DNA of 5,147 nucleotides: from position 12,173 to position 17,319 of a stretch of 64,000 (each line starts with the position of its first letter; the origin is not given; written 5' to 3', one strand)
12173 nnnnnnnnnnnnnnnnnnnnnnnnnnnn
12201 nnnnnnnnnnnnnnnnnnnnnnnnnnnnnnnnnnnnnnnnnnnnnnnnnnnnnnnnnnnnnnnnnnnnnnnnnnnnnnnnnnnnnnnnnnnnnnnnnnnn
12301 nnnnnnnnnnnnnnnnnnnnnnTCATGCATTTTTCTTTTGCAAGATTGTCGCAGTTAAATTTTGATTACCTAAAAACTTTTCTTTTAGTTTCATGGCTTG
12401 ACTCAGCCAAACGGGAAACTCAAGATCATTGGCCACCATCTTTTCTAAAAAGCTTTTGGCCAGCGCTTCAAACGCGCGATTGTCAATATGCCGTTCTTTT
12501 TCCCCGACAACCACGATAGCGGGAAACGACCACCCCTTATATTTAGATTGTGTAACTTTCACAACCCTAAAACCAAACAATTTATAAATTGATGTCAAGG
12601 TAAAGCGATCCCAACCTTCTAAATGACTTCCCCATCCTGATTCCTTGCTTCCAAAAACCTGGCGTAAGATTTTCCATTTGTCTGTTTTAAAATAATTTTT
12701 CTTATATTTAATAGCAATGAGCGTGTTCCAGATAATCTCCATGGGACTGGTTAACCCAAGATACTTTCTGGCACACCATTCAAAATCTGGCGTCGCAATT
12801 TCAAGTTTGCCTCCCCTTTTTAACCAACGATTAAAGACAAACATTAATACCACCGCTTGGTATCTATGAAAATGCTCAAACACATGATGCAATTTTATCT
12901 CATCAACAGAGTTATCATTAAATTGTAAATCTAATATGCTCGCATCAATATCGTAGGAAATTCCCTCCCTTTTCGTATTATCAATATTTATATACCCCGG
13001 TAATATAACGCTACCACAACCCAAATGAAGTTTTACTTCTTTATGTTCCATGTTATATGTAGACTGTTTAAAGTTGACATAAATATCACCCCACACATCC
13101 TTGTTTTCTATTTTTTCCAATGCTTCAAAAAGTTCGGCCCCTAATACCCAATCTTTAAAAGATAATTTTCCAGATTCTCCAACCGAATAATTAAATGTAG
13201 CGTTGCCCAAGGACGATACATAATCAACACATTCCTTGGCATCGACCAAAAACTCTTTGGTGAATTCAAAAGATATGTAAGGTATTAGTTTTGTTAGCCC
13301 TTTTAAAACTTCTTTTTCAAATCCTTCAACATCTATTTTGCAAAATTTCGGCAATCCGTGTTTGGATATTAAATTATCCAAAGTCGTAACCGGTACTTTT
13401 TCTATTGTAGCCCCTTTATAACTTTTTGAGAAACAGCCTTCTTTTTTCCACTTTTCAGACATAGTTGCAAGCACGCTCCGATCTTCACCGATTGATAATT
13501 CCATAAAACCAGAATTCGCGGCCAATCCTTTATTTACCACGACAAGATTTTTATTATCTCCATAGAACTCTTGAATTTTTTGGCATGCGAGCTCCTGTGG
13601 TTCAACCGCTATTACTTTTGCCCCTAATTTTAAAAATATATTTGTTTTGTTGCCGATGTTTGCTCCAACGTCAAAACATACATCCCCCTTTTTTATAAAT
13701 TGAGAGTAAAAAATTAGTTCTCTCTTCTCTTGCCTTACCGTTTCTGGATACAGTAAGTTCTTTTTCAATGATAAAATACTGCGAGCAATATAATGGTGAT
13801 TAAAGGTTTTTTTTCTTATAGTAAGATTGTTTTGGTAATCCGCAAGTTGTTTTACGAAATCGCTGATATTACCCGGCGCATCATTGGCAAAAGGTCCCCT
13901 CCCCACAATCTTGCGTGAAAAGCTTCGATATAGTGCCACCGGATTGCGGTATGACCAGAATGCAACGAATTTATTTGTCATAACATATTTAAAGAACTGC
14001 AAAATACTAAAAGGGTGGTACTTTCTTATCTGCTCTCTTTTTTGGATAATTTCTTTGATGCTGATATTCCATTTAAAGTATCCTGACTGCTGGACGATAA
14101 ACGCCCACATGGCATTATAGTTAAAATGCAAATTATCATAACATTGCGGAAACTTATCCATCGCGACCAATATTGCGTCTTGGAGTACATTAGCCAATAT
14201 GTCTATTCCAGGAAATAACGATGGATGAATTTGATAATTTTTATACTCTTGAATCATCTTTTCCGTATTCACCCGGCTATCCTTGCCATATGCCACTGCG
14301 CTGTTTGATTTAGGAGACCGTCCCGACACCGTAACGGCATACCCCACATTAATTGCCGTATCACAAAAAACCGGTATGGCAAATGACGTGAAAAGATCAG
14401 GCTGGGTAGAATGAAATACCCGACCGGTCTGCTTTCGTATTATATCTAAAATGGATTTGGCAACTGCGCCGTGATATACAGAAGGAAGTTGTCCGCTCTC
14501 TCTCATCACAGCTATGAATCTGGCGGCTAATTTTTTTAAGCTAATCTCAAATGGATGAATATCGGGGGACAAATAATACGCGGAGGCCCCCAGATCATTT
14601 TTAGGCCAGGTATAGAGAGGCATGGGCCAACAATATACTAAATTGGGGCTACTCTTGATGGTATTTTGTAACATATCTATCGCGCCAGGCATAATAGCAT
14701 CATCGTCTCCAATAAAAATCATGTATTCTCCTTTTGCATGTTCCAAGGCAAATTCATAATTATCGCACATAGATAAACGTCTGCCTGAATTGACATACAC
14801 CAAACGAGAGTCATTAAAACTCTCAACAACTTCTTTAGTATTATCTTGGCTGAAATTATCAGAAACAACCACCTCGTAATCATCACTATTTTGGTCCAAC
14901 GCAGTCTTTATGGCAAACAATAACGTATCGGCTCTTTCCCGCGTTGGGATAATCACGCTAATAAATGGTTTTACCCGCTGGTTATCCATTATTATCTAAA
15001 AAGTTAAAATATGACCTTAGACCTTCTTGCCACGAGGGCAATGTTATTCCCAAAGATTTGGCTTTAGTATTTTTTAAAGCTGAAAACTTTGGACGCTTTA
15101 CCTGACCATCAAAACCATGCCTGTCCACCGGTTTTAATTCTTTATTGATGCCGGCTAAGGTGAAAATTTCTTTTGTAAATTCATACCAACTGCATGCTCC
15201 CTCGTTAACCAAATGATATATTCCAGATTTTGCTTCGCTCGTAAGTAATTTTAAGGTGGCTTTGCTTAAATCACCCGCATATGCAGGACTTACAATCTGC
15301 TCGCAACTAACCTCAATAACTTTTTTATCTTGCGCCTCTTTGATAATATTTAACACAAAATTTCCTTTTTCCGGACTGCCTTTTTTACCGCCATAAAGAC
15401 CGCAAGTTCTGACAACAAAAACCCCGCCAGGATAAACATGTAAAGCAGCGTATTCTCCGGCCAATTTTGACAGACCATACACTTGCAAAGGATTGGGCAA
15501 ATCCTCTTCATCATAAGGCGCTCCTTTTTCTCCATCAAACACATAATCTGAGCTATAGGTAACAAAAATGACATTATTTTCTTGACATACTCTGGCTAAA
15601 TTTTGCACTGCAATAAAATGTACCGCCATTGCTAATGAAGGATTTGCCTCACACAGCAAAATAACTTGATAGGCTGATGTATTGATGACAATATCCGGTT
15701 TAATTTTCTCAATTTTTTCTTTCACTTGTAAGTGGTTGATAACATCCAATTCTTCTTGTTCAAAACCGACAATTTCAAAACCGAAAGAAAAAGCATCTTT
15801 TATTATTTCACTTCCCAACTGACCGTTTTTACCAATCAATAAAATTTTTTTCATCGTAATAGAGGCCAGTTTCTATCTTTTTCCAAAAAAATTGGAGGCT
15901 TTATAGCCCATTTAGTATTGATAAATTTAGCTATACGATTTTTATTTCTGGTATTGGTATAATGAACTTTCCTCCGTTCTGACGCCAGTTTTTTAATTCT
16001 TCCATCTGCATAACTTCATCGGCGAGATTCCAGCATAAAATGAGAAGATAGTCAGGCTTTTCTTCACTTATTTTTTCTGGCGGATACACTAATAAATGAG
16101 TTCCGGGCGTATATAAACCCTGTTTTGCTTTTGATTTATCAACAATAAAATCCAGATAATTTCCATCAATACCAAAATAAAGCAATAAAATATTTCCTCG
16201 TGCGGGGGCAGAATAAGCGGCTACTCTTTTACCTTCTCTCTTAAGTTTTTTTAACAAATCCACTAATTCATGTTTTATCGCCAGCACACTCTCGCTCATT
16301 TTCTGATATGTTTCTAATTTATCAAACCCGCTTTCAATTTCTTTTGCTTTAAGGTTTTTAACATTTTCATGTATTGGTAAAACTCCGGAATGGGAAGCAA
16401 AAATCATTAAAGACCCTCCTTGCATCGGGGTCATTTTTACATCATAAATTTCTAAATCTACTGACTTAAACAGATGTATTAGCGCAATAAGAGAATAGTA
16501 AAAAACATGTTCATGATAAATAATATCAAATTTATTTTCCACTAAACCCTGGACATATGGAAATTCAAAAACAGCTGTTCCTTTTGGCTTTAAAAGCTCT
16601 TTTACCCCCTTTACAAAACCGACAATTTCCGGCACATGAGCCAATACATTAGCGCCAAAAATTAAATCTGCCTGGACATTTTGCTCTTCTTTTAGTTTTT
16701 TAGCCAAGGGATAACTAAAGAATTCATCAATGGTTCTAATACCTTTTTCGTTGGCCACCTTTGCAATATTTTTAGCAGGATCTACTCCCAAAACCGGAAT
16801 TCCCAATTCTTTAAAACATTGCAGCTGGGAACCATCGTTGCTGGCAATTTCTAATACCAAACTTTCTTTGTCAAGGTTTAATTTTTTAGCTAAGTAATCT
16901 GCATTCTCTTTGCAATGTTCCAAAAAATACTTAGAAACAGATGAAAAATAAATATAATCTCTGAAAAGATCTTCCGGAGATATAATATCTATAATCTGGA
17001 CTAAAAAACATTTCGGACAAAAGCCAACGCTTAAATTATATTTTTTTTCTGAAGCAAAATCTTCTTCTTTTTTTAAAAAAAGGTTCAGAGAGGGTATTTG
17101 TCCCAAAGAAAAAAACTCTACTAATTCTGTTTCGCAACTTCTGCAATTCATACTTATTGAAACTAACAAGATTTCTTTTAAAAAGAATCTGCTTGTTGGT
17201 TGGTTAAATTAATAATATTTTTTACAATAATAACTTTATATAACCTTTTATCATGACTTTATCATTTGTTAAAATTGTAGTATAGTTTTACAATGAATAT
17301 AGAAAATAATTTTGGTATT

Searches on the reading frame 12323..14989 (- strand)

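Call 9: search_protein_families(library=pfam, proteins=[window:12323-14989:-], max_evalue=0.00001)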
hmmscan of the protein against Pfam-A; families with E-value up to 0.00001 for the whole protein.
window:12323-14989:- (888 aa): 3 families
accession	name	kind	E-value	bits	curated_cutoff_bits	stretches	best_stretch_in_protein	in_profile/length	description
PF00535.33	Glycos_transf_2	-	7.6e-23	81.7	23.3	1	11-120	1-112/168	Glycosyl transferase family 2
PF05050.19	Methyltransf_21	-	7.8e-14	52.6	22.7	1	440-577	1-149/173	Methyltransferase FkbM domain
PF08241.18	Methyltransf_11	-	1e-06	29.7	21.2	0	681-729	47-93/95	Methyltransferase domain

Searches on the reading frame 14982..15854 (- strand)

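Call 9: search_protein_families(library=pfam, proteins=[window:14982-15854:-], max_evalue=0.00001)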
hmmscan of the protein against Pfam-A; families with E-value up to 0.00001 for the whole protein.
window:14982-15854:- (290 aa): 3 families
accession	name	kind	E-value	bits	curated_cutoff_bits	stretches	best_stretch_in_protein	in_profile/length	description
PF04321.23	RmlD_sub_bind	-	1.6e-74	251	27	1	3-284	2-283/287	RmlD substrate binding domain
PF01370.27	Epimerase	-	5.7e-20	72.2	20.9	1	4-211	1-235/240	NAD dependent epimerase/dehydratase family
PF16363.11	GDP_Man_Dehyd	-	6.6e-09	36.1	27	1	35-146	58-174/332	GDP-mannose 4,6 dehydratase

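Call 56: search_protein_families(library=ncbifam, proteins=[window:14982-15854:-], max_evalue=1e-10)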
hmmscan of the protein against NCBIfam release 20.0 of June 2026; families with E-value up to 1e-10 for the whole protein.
window:14982-15854:- (290 aa): 2 families
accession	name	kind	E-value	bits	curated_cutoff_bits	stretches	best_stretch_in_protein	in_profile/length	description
TIGR01214.1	rmlD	equivalog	3.1e-78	262.8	224.05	1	3-284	1-283/285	dTDP-4-dehydrorhamnose reductase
NF007440.0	PRK09987.1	equivalog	2e-38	132.4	308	1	3-284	2-291/299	dTDP-4-dehydrorhamnose reductase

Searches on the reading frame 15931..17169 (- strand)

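Call 9: search_protein_families(library=pfam, proteins=[window:15931-17169:-], max_evalue=0.00001)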
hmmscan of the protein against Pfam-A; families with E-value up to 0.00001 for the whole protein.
window:15931-17169:- (412 aa): 5 families
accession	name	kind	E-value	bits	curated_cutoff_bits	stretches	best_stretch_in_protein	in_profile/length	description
PF08484.17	Methyltransf_14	-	6.7e-52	176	23.5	1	248-407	1-160/160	C-methyltransferase C-terminal domain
PF08421.16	Methyltransf_13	-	4.1e-15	56.1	31.3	1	9-69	1-62/62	Putative zinc binding domain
PF13489.12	Methyltransf_23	-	6.5e-10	39.4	27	1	86-242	9-162/164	Methyltransferase domain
PF08242.18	Methyltransf_12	-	3.2e-08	34.7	30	1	106-198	1-97/98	Methyltransferase domain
PF08241.18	Methyltransf_11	-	1.8e-07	32.1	21.2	1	106-201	1-95/95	Methyltransferase domain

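Call 56: search_protein_families(library=ncbifam, proteins=[window:15931-17169:-], max_evalue=1e-10)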
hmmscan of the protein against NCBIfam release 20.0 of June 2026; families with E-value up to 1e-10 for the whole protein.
window:15931-17169:- (412 aa): 0 families
